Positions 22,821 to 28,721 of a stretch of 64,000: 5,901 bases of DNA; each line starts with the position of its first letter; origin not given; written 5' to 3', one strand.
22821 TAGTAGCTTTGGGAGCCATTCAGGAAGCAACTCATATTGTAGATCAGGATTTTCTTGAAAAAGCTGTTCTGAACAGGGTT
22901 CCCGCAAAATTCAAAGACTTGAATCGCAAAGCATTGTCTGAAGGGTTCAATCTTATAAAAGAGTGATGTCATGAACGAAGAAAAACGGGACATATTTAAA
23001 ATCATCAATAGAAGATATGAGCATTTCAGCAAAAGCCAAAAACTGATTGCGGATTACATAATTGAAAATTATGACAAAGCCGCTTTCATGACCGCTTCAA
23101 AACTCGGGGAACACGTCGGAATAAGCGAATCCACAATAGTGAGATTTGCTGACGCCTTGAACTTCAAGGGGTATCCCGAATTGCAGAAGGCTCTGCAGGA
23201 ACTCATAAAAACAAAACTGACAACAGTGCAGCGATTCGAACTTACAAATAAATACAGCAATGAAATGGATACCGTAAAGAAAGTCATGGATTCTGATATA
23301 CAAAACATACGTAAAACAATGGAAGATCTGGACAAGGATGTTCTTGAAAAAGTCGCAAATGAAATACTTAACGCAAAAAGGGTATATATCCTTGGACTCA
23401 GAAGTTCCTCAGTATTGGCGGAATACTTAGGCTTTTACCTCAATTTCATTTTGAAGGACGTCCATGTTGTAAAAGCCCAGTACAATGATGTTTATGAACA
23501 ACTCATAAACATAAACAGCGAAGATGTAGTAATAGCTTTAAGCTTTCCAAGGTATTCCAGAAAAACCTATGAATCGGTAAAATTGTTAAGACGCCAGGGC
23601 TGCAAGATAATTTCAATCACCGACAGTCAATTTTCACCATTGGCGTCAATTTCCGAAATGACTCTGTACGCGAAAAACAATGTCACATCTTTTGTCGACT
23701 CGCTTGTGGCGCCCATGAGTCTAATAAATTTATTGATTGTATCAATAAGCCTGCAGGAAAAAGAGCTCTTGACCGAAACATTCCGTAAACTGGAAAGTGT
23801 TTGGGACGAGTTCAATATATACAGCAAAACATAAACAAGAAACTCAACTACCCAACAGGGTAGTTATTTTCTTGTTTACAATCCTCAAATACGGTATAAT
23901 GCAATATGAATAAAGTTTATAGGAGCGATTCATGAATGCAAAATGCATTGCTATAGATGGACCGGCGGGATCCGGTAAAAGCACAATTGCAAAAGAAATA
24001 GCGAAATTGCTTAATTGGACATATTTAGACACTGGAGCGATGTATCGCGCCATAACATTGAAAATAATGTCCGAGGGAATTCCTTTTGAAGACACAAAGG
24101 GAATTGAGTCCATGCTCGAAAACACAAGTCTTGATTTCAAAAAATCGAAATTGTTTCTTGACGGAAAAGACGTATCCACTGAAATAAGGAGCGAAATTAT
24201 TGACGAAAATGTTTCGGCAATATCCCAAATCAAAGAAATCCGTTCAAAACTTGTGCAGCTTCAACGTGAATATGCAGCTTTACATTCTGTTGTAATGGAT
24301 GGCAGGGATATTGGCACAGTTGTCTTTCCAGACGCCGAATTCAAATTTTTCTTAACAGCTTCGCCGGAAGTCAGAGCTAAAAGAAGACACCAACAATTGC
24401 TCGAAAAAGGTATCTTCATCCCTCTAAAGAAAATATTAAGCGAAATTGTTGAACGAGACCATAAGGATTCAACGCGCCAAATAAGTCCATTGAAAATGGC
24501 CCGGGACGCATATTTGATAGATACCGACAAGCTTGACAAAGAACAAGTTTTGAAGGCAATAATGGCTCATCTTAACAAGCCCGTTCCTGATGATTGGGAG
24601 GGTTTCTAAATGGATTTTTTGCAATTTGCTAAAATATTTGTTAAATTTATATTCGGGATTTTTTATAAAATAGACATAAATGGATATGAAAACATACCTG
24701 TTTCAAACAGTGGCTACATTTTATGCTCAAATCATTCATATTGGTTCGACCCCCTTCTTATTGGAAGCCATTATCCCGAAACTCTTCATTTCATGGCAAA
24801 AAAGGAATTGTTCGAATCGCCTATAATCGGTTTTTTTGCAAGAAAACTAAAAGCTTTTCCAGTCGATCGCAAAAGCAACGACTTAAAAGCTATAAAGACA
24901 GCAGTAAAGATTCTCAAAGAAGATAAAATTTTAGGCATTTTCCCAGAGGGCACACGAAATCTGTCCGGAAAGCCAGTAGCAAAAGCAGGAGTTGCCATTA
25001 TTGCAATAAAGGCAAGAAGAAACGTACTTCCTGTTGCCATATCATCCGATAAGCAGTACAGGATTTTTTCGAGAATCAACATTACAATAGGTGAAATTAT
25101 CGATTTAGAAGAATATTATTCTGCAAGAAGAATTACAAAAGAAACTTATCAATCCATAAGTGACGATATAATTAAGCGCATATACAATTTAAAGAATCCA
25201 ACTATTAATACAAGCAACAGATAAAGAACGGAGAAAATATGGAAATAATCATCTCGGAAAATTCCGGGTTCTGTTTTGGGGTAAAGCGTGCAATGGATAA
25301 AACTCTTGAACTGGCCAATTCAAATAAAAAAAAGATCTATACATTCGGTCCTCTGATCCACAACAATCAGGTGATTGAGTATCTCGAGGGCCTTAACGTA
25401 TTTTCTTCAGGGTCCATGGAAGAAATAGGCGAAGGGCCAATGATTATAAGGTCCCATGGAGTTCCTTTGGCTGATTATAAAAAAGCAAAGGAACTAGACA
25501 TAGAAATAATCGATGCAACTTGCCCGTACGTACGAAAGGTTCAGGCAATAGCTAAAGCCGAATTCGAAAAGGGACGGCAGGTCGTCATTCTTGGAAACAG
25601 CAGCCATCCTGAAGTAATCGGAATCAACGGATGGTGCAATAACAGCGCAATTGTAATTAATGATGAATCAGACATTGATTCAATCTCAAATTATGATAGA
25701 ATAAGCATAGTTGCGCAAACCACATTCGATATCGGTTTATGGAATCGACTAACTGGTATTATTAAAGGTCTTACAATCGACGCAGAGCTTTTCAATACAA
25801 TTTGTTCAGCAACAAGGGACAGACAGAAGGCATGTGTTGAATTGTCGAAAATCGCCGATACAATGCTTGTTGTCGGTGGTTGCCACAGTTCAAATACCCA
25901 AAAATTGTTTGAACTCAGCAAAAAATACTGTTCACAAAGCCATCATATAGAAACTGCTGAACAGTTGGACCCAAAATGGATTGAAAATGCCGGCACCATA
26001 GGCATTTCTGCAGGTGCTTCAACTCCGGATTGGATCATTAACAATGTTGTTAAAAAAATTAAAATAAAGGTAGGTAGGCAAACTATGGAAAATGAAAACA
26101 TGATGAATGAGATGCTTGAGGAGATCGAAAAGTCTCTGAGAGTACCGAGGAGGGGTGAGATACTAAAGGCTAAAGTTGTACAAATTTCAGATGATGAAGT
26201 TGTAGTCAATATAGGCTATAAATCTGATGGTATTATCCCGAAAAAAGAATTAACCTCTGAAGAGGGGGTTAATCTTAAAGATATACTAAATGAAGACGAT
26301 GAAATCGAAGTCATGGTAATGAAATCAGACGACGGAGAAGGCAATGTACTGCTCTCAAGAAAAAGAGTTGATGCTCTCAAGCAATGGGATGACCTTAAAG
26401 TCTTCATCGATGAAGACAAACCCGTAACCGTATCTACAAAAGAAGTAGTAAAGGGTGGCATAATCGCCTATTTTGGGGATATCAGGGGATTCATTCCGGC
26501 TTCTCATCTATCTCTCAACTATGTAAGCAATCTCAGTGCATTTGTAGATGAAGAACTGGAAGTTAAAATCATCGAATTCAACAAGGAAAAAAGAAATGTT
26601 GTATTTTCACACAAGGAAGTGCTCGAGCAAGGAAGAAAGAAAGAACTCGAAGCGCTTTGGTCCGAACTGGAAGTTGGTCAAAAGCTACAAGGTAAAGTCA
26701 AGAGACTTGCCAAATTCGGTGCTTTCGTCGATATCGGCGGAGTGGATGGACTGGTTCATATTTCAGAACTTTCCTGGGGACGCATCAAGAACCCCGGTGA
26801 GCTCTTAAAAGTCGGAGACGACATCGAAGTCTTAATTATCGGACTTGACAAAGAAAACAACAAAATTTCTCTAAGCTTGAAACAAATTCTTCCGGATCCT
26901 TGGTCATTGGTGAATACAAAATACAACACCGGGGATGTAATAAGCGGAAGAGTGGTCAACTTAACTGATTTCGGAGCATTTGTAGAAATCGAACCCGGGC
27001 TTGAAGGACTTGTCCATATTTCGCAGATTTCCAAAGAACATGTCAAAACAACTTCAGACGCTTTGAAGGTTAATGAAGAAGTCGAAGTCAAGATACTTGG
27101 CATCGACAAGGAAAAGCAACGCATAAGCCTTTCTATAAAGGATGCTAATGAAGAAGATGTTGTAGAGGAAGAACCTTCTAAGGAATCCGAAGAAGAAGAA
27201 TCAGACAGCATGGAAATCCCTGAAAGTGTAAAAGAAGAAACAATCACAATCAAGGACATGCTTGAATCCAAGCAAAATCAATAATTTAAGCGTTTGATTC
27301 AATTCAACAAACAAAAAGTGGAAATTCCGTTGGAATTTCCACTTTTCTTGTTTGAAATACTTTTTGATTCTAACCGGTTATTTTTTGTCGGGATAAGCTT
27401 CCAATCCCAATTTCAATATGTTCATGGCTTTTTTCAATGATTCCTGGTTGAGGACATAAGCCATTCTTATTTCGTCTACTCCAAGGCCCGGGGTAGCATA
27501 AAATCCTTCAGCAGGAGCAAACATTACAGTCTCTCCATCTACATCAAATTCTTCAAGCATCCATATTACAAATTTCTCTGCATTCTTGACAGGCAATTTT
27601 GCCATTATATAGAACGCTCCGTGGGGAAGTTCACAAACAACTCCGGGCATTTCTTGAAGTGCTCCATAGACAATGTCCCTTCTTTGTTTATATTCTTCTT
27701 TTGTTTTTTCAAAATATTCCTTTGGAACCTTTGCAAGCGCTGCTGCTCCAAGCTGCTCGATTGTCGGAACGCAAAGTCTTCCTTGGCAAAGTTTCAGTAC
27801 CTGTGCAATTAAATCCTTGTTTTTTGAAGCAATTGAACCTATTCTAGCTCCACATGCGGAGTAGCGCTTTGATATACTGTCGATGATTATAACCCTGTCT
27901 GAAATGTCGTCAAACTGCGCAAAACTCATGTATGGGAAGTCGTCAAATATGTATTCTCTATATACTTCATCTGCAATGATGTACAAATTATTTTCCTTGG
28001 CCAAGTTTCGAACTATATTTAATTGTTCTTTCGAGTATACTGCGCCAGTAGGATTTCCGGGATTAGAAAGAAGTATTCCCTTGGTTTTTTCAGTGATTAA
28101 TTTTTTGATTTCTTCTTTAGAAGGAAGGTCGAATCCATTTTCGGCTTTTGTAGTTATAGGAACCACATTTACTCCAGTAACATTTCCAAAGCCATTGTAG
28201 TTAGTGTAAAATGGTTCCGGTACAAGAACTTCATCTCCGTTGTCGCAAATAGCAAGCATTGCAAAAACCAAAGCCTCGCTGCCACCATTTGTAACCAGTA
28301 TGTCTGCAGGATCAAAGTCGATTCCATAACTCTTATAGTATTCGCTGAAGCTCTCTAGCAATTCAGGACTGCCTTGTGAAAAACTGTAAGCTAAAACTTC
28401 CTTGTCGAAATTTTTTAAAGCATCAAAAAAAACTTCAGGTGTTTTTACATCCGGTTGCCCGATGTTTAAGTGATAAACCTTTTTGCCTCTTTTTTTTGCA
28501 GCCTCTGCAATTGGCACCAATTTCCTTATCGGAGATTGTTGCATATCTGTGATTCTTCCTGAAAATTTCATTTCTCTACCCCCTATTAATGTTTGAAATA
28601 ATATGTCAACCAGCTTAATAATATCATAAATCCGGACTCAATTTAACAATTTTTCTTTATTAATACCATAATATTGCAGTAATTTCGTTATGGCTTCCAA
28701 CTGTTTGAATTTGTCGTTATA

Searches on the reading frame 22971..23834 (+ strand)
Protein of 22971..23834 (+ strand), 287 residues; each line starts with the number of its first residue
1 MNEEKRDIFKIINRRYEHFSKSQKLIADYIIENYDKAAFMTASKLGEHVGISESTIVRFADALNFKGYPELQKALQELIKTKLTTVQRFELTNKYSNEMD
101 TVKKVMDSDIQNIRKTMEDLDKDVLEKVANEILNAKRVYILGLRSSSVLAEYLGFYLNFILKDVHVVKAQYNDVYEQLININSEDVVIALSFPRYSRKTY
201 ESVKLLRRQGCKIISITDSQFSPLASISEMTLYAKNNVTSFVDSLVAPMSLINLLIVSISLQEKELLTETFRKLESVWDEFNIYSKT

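Call 43: search_protein_families(library=pfam, proteins=[window:22971-23834:+], max_evalue=0.00001)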
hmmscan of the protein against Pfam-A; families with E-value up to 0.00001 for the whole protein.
window:22971-23834:+ (287 aa): 2 families
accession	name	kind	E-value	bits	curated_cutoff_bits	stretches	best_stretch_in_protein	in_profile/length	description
PF01380.27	SIS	-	1e-24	87.2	25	1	132-257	2-130/131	SIS domain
PF01418.23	HTH_6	-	3.5e-16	59.4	28.3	1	9-78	4-73/77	Helix-turn-helix domain, rpiR family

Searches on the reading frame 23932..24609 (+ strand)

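Call 43: search_protein_families(library=pfam, proteins=[window:23932-24609:+], max_evalue=0.00001)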
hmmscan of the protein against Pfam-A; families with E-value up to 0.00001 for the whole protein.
window:23932-24609:+ (225 aa): 3 families
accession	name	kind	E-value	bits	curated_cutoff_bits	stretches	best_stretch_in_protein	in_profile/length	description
PF02224.24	Cytidylate_kin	-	1.5e-76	257.3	26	1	6-215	1-210/211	Cytidylate kinase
PF13189.12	Cytidylate_kin2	-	2.2e-09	38.1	28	1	6-155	2-131/176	Cytidylate kinase-like family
PF13238.12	AAA_18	-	2.4e-08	34.9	29.4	1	6-154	1-110/128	AAA domain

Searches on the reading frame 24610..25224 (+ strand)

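Call 43: search_protein_families(library=pfam, proteins=[window:24610-25224:+], max_evalue=0.00001)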
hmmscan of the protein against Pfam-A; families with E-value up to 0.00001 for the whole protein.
window:24610-25224:+ (204 aa): 1 family
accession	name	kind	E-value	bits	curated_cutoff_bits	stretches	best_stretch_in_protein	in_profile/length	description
PF01553.26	Acyltransferase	-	8e-27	94.1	23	1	20-145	1-132/132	Acyltransferase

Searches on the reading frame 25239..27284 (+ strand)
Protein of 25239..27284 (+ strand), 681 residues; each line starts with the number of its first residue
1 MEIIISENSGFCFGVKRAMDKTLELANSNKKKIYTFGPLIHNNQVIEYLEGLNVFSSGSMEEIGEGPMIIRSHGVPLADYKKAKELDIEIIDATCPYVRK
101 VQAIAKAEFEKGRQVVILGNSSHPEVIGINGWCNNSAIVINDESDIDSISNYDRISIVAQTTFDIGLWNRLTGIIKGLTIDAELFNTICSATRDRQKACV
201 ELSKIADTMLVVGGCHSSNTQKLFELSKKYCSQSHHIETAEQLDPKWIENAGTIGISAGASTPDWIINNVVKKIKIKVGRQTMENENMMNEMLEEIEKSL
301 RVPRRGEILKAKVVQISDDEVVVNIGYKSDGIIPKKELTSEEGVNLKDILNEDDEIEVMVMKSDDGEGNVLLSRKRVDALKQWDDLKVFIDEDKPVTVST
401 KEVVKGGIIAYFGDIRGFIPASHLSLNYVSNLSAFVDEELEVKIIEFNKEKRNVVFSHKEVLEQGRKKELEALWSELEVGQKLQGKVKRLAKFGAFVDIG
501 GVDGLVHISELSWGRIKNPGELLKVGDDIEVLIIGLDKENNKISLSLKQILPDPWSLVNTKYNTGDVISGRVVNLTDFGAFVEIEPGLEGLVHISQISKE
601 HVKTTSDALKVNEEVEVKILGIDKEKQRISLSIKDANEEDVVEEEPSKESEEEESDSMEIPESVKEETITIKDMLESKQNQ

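Call 43: search_protein_families(library=pfam, proteins=[window:25239-27284:+], max_evalue=0.00001)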
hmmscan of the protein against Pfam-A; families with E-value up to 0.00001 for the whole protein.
window:25239-27284:+ (681 aa): 4 families
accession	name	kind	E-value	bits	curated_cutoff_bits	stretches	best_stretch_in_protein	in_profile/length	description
PF02401.23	LYTB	-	8.2e-90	301.1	24.5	1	3-275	1-267/267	LytB protein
PF00575.29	S1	-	1.8e-66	220.9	22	4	561-634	1-74/74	S1 RNA binding domain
PF23459.1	S1_RRP5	-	5.1e-19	69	27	1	564-632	3-71/72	RRP5 S1 domain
PF13509.12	S1_2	-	1.5e-06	28.7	21.8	0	479-515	1-37/61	S1 domain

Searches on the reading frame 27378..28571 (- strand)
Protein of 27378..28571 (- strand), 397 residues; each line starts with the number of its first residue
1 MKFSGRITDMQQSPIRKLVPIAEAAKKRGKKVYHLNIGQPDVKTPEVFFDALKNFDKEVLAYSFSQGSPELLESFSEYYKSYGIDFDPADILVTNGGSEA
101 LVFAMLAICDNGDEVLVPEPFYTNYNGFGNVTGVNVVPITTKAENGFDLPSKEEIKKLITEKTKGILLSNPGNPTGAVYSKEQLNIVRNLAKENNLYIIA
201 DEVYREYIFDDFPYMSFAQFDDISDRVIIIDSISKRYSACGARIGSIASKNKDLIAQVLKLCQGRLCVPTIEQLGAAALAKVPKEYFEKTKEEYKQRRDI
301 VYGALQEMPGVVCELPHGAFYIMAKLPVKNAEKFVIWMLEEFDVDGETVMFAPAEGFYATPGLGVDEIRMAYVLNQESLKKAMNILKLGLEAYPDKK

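Call 43: search_protein_families(library=pfam, proteins=[window:27378-28571:-], max_evalue=0.00001)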
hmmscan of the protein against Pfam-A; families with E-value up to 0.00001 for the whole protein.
window:27378-28571:- (397 aa): 3 families
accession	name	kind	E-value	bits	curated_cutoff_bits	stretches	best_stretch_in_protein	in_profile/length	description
PF00155.27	Aminotran_1_2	-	1.3e-50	173.1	19.7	1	31-344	2-328/361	Aminotransferase class I and II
PF01053.26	Cys_Met_Meta_PP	-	2.1e-06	27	27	1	91-204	70-176/381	Cys/Met metabolism PLP-dependent enzyme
PF01041.23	DegT_DnrJ_EryC1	-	9.8e-06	25.4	19.8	0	92-201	43-145/360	DegT/DnrJ/EryC1/StrS aminotransferase family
